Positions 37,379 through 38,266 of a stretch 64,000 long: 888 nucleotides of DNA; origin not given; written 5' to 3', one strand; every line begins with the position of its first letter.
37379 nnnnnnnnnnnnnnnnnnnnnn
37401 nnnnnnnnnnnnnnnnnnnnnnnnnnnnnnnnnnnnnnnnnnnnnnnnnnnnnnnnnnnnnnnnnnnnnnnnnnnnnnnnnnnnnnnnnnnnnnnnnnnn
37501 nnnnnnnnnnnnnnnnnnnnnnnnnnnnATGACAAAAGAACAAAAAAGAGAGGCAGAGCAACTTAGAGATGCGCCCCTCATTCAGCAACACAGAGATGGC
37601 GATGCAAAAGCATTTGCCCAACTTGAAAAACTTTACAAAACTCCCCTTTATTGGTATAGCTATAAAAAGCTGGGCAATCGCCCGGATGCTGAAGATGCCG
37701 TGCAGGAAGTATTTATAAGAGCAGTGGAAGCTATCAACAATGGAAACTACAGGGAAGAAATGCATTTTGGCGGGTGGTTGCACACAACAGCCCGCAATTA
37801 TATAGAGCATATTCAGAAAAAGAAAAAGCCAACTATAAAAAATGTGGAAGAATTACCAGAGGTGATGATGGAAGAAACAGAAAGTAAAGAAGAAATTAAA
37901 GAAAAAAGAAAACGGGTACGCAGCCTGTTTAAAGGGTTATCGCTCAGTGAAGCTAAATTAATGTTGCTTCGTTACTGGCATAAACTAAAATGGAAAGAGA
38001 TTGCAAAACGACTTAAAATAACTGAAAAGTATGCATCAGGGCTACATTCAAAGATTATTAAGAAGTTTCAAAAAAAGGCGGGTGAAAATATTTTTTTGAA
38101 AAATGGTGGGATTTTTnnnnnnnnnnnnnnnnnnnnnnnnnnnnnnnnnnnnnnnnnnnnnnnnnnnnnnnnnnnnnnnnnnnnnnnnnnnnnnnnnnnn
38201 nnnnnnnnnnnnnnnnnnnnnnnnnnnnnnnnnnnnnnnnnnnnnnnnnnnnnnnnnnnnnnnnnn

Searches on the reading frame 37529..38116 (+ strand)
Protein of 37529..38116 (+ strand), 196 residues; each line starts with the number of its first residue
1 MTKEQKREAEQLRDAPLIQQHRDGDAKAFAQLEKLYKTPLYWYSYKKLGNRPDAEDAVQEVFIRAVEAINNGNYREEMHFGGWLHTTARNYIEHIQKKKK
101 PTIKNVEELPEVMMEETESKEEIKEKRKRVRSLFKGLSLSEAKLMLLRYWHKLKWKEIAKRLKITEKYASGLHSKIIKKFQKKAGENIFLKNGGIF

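Call 13: find_encoding_contigs(protein=window:37529-38116:+, flank=3000, max_places=10)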
Protein window:37529-38116:+ (196 aa): 12 contigs read that carry it; 6 places shown.
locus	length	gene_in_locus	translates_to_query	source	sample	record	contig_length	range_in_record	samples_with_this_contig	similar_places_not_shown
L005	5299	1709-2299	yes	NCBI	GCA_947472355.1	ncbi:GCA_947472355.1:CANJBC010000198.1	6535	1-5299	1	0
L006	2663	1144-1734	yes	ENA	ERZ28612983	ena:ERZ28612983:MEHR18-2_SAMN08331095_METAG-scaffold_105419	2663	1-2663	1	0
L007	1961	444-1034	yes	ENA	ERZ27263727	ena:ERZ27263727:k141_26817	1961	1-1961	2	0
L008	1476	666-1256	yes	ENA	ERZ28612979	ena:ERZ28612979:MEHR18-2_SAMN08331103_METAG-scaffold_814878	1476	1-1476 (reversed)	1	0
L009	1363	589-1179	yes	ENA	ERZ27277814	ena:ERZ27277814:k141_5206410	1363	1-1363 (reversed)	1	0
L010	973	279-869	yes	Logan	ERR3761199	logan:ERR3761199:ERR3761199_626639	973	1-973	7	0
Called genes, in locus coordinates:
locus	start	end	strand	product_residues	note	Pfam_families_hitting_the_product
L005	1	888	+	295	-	?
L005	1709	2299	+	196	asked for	PF07638:Sigma70_ECF (weak), PF04542:Sigma70_r2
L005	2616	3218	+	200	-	-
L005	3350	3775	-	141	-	-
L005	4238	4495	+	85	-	-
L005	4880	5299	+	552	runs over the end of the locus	?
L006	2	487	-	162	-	?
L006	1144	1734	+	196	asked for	PF07638:Sigma70_ECF (weak), PF04542:Sigma70_r2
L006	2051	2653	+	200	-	-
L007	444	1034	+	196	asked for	PF07638:Sigma70_ECF (weak), PF04542:Sigma70_r2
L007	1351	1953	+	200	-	-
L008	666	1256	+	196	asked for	PF07638:Sigma70_ECF (weak), PF04542:Sigma70_r2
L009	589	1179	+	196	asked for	PF07638:Sigma70_ECF (weak), PF04542:Sigma70_r2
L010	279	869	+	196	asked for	PF07638:Sigma70_ECF (weak), PF04542:Sigma70_r2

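Call 14: search_protein_families(library=pfam, proteins=[window:37529-38116:+], max_evalue=0.01)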
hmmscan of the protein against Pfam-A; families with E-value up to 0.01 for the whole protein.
window:37529-38116:+ (196 aa): 5 families
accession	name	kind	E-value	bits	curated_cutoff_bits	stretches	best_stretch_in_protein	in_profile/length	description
PF04542.20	Sigma70_r2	-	5.1e-12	45.9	24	1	36-97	5-67/71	Sigma-70 region 2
PF07638.17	Sigma70_ECF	-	9.1e-06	26.1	21.1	1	17-167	7-166/185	ECF sigma factor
PF04545.22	Sigma70_r4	-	7.7e-05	22.6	24.1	1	135-179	3-47/50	Sigma-70, region 4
PF08281.18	Sigma70_r4_2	-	0.00038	20.5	25.7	1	129-166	3-40/54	Sigma-70, region 4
PF19824.4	Tlp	-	0.00051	20.7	25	1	90-136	8-56/70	Small, acid-soluble spore protein Tlp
